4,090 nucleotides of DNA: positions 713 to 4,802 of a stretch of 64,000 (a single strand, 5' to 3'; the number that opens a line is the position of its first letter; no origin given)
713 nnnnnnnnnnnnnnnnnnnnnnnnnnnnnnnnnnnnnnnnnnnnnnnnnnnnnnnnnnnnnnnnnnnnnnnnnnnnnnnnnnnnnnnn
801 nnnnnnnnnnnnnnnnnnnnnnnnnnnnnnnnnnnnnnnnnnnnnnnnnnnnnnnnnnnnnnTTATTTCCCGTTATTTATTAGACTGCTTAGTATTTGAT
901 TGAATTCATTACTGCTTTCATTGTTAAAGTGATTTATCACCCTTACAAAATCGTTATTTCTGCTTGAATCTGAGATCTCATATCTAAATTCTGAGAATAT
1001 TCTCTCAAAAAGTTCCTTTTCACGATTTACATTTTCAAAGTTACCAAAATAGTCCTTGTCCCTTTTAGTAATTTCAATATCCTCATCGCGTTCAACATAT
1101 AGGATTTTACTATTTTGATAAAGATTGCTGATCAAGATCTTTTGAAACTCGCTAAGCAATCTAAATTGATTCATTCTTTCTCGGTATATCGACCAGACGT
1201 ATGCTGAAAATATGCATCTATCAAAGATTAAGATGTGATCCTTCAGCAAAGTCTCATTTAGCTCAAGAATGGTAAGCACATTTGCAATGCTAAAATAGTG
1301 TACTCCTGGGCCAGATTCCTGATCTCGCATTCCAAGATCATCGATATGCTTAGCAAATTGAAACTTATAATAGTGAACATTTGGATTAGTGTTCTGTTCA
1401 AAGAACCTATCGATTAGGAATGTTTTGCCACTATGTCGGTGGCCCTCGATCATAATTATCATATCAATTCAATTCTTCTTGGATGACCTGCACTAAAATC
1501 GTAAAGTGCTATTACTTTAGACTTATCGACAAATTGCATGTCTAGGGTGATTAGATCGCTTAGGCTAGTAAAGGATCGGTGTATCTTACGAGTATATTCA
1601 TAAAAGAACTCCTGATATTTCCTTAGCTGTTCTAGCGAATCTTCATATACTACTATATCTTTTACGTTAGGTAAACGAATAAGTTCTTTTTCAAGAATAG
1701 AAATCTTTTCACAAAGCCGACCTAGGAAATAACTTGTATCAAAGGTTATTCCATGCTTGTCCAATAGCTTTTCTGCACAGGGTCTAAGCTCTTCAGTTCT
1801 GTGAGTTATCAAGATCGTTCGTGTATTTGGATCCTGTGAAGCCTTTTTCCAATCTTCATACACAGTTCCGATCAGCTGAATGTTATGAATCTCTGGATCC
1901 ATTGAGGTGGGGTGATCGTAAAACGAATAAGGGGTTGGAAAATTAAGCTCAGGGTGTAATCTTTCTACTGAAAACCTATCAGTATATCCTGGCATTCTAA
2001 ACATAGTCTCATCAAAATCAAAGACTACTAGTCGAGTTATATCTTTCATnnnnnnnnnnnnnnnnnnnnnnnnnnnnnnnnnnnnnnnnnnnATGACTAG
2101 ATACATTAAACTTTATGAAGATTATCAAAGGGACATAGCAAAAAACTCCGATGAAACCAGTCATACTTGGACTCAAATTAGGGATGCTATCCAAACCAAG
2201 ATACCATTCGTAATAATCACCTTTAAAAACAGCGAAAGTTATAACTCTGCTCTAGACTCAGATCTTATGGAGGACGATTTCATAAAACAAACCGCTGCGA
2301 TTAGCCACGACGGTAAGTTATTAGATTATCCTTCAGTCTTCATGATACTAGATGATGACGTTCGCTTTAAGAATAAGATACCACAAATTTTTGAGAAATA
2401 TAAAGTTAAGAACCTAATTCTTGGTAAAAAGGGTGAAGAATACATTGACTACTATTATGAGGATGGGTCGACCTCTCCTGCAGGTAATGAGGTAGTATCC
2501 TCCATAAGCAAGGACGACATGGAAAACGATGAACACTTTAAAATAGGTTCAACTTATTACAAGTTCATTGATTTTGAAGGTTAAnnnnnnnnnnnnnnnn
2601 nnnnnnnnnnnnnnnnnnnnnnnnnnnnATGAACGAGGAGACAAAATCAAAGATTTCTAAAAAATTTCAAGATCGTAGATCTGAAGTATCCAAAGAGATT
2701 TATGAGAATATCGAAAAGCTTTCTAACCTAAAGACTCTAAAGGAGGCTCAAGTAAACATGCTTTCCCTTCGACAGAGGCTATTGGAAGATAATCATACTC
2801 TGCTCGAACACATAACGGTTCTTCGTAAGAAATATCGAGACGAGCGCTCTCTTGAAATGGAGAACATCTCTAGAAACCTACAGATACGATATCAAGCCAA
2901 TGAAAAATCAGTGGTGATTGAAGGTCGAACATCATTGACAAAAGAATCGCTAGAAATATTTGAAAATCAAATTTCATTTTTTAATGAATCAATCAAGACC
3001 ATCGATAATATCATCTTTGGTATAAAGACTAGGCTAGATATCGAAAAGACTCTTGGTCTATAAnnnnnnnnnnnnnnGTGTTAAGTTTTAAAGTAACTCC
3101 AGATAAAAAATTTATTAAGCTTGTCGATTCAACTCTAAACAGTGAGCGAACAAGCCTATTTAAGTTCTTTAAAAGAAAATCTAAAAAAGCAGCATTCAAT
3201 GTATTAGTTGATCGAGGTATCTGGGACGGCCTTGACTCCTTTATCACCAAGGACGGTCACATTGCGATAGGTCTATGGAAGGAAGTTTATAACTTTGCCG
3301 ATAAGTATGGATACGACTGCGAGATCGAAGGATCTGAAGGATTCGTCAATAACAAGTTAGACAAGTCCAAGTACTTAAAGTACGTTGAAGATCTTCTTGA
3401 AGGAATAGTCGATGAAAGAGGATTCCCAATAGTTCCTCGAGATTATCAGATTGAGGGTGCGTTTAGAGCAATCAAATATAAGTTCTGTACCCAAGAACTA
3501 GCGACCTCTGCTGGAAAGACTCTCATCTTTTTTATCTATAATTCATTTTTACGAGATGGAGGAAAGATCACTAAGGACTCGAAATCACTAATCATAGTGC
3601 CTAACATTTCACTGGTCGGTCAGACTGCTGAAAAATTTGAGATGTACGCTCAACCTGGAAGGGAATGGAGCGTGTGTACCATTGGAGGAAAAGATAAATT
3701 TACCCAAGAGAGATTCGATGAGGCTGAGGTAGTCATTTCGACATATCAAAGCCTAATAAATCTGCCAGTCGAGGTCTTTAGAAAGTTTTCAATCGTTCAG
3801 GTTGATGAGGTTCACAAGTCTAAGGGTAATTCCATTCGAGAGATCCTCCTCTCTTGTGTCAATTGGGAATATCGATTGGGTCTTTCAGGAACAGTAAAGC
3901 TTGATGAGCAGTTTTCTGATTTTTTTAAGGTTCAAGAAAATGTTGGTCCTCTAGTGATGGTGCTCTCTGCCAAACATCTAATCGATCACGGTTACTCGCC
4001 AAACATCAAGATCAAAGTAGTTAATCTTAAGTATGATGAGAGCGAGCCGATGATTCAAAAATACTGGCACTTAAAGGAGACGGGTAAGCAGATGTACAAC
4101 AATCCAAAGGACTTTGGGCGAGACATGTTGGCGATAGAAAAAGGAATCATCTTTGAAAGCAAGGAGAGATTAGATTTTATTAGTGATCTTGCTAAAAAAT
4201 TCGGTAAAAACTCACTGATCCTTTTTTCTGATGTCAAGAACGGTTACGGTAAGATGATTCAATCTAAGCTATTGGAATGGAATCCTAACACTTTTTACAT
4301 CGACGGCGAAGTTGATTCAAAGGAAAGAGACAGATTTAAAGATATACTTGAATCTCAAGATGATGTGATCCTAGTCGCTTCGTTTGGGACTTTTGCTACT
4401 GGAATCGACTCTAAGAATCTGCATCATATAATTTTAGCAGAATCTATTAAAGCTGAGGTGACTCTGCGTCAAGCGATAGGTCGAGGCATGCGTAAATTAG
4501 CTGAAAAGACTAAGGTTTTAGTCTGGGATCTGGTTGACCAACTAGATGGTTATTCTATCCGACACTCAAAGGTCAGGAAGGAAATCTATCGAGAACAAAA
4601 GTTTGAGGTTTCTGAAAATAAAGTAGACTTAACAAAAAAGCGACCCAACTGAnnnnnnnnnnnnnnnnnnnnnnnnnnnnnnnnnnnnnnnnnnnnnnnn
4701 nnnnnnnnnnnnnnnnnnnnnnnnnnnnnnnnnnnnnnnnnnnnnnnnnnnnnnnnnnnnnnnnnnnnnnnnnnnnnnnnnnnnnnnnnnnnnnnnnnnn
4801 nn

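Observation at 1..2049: RNA-repair-like operon: HAD phosphatase, P-loop kinase, unknown protein, ligase-like protein; Pnk split with reversed domain order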

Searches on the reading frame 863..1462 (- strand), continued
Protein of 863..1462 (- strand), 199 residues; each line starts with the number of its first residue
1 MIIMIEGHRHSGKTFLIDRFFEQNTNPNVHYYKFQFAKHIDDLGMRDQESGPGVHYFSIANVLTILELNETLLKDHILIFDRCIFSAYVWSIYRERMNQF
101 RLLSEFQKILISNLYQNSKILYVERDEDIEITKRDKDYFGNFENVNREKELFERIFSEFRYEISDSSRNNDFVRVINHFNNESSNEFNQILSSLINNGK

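Call 60: find_encoding_contigs(protein=P0259, flank=6000, max_places=3)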
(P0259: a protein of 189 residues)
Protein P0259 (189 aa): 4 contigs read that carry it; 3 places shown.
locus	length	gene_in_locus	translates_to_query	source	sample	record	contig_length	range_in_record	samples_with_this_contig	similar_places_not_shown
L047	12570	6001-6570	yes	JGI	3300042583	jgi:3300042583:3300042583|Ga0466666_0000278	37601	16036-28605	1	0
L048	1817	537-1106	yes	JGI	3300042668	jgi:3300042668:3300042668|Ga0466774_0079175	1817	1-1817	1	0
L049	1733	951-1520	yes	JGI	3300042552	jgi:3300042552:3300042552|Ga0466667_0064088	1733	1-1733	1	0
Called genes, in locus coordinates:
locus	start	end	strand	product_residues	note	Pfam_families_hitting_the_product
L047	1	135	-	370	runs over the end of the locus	-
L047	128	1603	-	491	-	PF00136:DNA_pol_B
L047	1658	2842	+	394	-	PF14397:ATPgrasp_ST (faint), PF14398:ATPgrasp_YheCD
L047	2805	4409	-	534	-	PF00176:SNF2-rel_dom (weak), PF00270:DEAD, PF04851:ResIII, PF18766:SWI2_SNF2, PF00271:Helicase_C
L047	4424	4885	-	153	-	-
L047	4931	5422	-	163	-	-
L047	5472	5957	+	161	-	-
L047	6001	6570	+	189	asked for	-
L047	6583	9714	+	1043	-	PF09414:RNA_ligase (weak), PF01467:CTP_transf_like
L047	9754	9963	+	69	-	-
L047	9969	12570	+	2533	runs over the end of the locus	-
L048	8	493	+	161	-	-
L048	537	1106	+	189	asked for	-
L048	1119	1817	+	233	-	?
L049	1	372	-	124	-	?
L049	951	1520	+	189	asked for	-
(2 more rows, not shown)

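Call 61: find_encoding_contigs(protein=P0280, flank=6000, max_places=3)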
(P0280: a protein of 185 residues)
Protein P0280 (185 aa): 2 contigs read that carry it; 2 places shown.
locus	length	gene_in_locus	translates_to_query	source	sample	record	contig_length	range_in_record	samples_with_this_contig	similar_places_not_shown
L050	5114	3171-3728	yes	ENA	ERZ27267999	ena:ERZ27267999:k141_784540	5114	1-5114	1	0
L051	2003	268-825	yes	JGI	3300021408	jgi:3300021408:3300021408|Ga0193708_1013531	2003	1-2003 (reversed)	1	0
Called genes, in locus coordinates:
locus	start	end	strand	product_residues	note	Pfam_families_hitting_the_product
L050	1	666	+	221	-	?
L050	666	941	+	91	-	-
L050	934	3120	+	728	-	-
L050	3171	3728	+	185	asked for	-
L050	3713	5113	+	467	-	?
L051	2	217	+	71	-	?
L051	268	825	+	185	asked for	-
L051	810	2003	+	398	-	?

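Call 96: search_dna_similar(query=window:863-1459:-, collection=phages, mode=protein, max_evalue=0.01, max_rows=30)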
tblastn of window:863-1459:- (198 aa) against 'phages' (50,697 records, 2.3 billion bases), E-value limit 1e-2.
No match.

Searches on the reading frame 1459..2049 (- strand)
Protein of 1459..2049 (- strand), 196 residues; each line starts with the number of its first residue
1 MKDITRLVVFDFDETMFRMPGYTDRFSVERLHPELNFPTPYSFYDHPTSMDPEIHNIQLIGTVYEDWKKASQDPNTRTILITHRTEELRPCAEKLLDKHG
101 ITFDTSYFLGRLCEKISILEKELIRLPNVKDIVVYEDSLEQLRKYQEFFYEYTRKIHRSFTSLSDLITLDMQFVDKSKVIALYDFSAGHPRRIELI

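Call 4: search_protein_families(library=pfam, proteins=[window:1459-2049:-], max_evalue=1)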
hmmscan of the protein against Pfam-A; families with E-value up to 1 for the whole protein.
window:1459-2049:- (196 aa): 2 families
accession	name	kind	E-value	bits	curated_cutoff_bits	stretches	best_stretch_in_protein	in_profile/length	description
PF10307.15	HAD_SAK_1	-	1.5e-07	31.8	25.6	1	63-157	63-169/203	HAD domain family 1 in Swiss Army Knife RNA repair proteins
PF24100.1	DUF7381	-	0.085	13.7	27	1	144-182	15-52/121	Domain of unknown function (DUF7381)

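Call 6: search_protein_families(library=phrogs, proteins=[window:1459-2049:-], max_evalue=0.01)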
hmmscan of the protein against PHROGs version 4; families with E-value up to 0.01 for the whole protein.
window:1459-2049:- (196 aa): 1 family
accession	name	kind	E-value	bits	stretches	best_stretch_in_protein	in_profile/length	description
phrog_415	-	other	0.00016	22.4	1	3-147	19-156/218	polynucleotide kinase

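Call 23: search_protein_families(library=ncbifam, proteins=[window:1459-2049:-], max_evalue=1)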
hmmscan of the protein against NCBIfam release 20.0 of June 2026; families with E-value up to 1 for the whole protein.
window:1459-2049:- (196 aa): 1 family
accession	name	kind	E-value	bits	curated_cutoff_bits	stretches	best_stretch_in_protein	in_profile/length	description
NF011460.0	PRK14879.1-1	equivalog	0.078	12.1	199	1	122-186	91-155/232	Kae1-associated kinase Bud32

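Call 89: search_solved_structures(query=A5, max_evalue=10, show_alignments=3)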
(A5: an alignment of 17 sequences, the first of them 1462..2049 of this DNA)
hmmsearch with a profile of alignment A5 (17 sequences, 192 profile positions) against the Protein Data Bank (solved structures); distinct sequences matched with E-value up to 10: 7.
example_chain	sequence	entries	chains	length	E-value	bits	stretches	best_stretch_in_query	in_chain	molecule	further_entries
2i7t_A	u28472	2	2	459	0.11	15.7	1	84-170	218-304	Cleavage and polyadenylation specificity factor 73 kDa subunit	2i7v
6m8q_A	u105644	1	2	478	0.11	15.6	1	84-170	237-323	Cleavage and polyadenylation specificity factor subunit 3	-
8t1q_A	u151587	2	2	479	0.11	15.6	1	84-170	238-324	Cleavage and polyadenylation specificity factor subunit 3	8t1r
6v4x_H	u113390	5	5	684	0.19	14.9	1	84-170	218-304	Cleavage and polyadenylation specificity factor subunit 3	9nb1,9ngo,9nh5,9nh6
1bgf_A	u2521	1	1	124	0.32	14.1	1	31-102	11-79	STAT-4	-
3oon_A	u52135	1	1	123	0.54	13.4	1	26-82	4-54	Outer membrane protein (Tpn50)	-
4u08_A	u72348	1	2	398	2.5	11.3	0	113-146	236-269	LIC11098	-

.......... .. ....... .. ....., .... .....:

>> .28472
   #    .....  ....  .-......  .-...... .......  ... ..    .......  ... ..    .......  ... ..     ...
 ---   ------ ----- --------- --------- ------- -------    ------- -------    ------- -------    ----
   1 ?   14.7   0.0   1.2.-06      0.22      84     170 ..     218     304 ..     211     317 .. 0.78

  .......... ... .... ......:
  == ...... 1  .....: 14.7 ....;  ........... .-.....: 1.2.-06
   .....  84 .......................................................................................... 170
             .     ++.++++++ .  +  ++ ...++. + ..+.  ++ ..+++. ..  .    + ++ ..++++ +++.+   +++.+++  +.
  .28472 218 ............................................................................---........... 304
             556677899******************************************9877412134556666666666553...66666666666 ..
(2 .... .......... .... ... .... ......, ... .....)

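Call 90: search_protein_families(library=pfam, alignment_id=A5, max_evalue=0.01)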
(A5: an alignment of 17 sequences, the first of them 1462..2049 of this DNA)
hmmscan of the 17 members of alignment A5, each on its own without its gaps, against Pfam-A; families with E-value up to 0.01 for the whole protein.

A. member 1, window:1462-2049:- (196 aa): 1 family
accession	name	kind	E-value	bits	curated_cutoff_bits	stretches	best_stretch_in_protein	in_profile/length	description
PF10307.15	HAD_SAK_1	-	1.5e-07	31.8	25.6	1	63-157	63-169/203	HAD domain family 1 in Swiss Army Knife RNA repair proteins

B. families by the number of members that match (of 17 scanned): 5 families
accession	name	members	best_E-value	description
PF10307.15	HAD_SAK_1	15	1.4e-09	HAD domain family 1 in Swiss Army Knife RNA repair proteins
PF00606.23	Glycoprotein_B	1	0.0015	Herpesvirus Glycoprotein B ectodomain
PF13863.11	DUF4200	1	0.0054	Domain of unknown function (DUF4200)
PF03767.20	Acid_phosphat_B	1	0.0058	HAD superfamily, subfamily IIIB (Acid phosphatase)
PF01865.21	PhoU_div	1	0.0089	Protein of unknown function DUF47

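Call 104: search_dna_similar(query=window:1462-2049:-, collection=phages, mode=protein, max_evalue=0.01, max_rows=40, rows=spread)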
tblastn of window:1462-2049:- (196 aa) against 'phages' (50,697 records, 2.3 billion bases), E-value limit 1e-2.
Records with a match: 1; places in all: 1; records where one place covers at least 80% of the query: 1.
Best place of each record, by identity: <60% 1.
By first word of the organism name: uncultured 1.
By host as written in the record: - 1.
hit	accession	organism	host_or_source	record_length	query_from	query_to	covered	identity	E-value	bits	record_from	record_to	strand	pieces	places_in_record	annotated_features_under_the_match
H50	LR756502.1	uncultured phage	metagenomic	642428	6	184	91%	24.3%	4e-5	49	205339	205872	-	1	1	record has no annotation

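Call 105: get_annotated_region(hit=H50, flank=6000)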
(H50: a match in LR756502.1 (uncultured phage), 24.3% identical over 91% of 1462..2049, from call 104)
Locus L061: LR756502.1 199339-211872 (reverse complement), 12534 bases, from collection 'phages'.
description: uncultured phage genome assembly, chromosome: 1.
organism: uncultured phage (NCBI taxid 278008)
taxonomy: Viruses; environmental samples
host: -; source: metagenomic; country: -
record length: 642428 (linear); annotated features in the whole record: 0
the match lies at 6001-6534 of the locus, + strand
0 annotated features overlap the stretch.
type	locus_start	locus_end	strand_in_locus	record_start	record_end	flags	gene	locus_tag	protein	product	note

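Call 114: list_cluster_members(proteins=[P0121, P0353, P0001, window:1462-2049:-, P0039])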
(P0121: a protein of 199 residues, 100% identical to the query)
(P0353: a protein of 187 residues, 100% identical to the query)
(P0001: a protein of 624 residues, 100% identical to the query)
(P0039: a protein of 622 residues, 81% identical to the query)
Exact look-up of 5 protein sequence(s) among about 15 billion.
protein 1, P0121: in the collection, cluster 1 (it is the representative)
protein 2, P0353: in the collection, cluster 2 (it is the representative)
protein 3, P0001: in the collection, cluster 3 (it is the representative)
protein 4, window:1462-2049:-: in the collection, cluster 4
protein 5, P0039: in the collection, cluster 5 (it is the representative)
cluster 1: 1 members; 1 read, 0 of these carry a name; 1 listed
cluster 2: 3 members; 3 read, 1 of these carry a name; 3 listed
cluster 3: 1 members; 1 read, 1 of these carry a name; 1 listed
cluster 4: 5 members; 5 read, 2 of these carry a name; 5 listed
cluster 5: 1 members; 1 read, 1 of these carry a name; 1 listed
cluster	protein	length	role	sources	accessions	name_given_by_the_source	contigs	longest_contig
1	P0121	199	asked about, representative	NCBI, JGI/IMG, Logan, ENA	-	-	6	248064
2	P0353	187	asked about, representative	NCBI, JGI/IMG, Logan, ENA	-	hypothetical protein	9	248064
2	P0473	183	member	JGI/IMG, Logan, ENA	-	-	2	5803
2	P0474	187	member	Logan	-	-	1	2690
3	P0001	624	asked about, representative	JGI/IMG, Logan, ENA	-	hypothetical protein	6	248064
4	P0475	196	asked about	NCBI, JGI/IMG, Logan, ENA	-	hypothetical protein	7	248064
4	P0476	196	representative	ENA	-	-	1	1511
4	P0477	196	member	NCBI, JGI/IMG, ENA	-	hypothetical protein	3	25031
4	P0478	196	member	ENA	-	-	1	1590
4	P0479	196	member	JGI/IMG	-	-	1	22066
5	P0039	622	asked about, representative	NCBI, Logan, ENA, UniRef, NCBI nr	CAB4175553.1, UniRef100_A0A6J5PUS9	hypothetical protein UFOVP972_247 [uncultured Caudovirales phage] | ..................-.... domain-containing protein n=1 Tax=uncultured Caudovirales phage ...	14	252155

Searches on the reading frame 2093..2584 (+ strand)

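Call 4: search_protein_families(library=pfam, proteins=[window:2093-2584:+], max_evalue=1)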
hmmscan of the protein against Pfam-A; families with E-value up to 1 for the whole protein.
window:2093-2584:+ (163 aa): 1 family
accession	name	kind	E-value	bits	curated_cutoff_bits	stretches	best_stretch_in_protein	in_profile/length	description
PF13529.12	Peptidase_C39_2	-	0.094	13.7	24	1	12-46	74-111/143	Peptidase_C39 like family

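Call 6: search_protein_families(library=phrogs, proteins=[window:2093-2584:+], max_evalue=0.01)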
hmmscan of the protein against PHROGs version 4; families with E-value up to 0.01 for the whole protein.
window:2093-2584:+ (163 aa): 0 families

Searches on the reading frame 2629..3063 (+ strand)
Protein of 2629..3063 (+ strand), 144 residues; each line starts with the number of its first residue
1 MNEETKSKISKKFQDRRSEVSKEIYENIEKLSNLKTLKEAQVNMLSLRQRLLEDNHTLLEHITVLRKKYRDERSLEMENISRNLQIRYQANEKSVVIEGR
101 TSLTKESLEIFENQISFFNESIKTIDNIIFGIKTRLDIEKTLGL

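Call 6: search_protein_families(library=phrogs, proteins=[window:2629-3063:+], max_evalue=0.01)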
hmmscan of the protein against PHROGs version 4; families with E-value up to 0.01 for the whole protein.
window:2629-3063:+ (144 aa): 1 family
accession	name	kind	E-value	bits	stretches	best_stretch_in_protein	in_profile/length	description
phrog_1709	-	unknown function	0.0095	17.3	1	60-107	35-82/96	-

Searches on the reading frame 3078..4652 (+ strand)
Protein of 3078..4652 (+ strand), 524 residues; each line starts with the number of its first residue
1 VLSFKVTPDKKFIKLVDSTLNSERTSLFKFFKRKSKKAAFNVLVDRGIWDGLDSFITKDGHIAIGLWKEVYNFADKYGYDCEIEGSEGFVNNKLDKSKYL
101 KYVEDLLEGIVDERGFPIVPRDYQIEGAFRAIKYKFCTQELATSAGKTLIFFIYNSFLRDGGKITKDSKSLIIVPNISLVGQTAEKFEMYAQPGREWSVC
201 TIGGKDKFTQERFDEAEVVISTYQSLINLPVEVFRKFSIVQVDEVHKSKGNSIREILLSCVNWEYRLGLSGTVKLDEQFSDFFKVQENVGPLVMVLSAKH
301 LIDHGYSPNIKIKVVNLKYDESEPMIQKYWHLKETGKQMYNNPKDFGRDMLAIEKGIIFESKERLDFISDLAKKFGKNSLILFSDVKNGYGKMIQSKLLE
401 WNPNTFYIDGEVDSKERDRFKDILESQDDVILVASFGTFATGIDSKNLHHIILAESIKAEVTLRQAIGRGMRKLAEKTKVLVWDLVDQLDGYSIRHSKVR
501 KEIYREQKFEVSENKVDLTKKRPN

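Call 6: search_protein_families(library=phrogs, proteins=[window:3078-4652:+], max_evalue=0.01)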
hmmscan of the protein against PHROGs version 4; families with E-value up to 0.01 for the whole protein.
window:3078-4652:+ (524 aa): 6 families
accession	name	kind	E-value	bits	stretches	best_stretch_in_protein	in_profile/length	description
phrog_16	-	DNA, RNA and nucleotide metabolism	1e-67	230.2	1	28-516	231-624/986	DNA helicase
phrog_9690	-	DNA, RNA and nucleotide metabolism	8e-60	203.4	1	216-517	20-305/306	DNA helicase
phrog_16259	-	DNA, RNA and nucleotide metabolism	5.2e-29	102.5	1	35-272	34-260/330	DNA helicase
phrog_17901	-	DNA, RNA and nucleotide metabolism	2.3e-15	58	1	426-519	8-106/109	DNA helicase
phrog_16694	-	unknown function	0.0011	18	1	439-492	626-678/1010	-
phrog_2488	-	DNA, RNA and nucleotide metabolism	0.0029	17.4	0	118-188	18-92/579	DNA helicase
